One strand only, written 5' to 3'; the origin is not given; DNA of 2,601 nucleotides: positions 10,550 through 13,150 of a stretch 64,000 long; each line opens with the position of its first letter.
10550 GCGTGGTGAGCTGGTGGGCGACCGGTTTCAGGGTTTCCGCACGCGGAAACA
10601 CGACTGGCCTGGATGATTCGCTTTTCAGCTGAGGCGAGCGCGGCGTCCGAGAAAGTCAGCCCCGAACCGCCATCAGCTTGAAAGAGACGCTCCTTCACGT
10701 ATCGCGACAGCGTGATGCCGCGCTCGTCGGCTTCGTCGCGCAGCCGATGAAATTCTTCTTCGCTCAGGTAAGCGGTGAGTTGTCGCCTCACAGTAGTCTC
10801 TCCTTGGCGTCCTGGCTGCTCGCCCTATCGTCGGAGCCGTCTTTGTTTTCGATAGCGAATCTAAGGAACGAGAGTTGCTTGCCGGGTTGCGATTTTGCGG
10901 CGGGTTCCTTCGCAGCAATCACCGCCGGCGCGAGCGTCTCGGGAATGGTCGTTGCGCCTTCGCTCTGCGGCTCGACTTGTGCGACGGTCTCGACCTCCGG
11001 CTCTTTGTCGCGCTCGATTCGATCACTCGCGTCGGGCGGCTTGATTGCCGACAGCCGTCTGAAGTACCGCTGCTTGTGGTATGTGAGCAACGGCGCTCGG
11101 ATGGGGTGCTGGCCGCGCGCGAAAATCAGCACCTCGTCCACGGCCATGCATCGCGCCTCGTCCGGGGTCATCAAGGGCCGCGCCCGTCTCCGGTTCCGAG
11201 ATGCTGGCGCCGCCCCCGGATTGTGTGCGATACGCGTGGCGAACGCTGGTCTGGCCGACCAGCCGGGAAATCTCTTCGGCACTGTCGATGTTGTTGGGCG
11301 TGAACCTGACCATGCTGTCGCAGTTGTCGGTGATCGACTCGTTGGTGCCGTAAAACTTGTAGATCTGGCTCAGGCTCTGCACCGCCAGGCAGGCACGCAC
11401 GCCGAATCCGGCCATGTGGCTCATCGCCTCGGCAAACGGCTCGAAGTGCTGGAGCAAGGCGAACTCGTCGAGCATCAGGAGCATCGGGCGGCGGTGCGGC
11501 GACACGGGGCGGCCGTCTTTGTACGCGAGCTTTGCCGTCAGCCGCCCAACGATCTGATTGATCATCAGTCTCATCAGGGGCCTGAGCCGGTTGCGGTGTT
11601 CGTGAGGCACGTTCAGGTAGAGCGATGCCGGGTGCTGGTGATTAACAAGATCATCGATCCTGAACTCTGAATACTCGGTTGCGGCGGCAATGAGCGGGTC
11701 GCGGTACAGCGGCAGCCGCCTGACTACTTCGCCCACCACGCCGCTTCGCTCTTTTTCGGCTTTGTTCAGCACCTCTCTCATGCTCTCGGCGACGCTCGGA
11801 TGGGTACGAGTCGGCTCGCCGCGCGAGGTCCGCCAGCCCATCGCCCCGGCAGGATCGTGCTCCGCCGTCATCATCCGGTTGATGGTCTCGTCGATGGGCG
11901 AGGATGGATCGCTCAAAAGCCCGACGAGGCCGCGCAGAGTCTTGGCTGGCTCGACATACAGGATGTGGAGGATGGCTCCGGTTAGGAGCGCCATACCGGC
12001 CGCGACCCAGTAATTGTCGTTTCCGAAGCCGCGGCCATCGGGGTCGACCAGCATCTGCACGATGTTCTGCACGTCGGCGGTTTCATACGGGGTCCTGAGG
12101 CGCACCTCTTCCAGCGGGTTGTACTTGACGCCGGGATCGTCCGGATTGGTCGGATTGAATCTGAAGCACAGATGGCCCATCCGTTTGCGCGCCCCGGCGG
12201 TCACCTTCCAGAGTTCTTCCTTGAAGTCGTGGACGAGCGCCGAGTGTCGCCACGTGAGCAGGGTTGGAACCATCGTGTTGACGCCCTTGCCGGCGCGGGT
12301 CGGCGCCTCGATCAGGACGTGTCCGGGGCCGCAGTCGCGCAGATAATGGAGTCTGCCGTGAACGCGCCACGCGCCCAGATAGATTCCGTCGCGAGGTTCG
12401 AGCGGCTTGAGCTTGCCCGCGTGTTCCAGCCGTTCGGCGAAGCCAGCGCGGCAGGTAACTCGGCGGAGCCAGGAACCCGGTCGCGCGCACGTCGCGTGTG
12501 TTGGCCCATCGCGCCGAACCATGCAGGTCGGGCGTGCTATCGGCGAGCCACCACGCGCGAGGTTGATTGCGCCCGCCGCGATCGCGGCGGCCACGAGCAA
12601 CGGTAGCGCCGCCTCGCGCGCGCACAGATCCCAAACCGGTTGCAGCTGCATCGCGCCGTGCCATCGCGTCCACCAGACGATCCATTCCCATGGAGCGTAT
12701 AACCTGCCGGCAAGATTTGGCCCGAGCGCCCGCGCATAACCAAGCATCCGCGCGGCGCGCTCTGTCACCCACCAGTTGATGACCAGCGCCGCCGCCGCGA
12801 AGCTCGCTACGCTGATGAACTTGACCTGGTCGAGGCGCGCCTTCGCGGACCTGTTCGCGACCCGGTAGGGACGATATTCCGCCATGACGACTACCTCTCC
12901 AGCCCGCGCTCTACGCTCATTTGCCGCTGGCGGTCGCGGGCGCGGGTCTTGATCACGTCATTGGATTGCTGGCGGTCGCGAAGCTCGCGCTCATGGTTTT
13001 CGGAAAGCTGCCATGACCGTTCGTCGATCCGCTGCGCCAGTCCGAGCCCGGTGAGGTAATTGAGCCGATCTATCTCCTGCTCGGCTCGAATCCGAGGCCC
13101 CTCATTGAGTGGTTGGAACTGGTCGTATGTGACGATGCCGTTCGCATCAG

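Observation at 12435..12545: TraG: the conserved HGSARWA motif is encoded in an alternate frame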

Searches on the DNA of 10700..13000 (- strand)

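Call 5: search_dna_similar(query=window:10700-13000:-, collection=plasmids, mode=near, max_rows=20)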
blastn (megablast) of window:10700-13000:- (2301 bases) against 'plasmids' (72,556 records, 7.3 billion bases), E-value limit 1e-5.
No match.

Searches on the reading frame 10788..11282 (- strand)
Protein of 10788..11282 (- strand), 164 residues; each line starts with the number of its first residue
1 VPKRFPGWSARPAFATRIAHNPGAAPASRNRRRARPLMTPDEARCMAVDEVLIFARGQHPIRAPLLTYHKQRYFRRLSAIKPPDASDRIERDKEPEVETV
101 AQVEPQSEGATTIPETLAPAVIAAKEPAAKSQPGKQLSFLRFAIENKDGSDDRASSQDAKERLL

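Call 4: search_protein_families(library=pfam, proteins=[window:10788-11282:-], max_evalue=0.01)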
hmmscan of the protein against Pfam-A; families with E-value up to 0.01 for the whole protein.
window:10788-11282:- (164 aa): 1 family
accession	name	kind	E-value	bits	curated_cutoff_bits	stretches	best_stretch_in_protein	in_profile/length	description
PF02534.20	T4SS-DNA_transf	-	1.1e-05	24.9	20.1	1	32-83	409-449/468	Type IV secretory system Conjugative DNA transfer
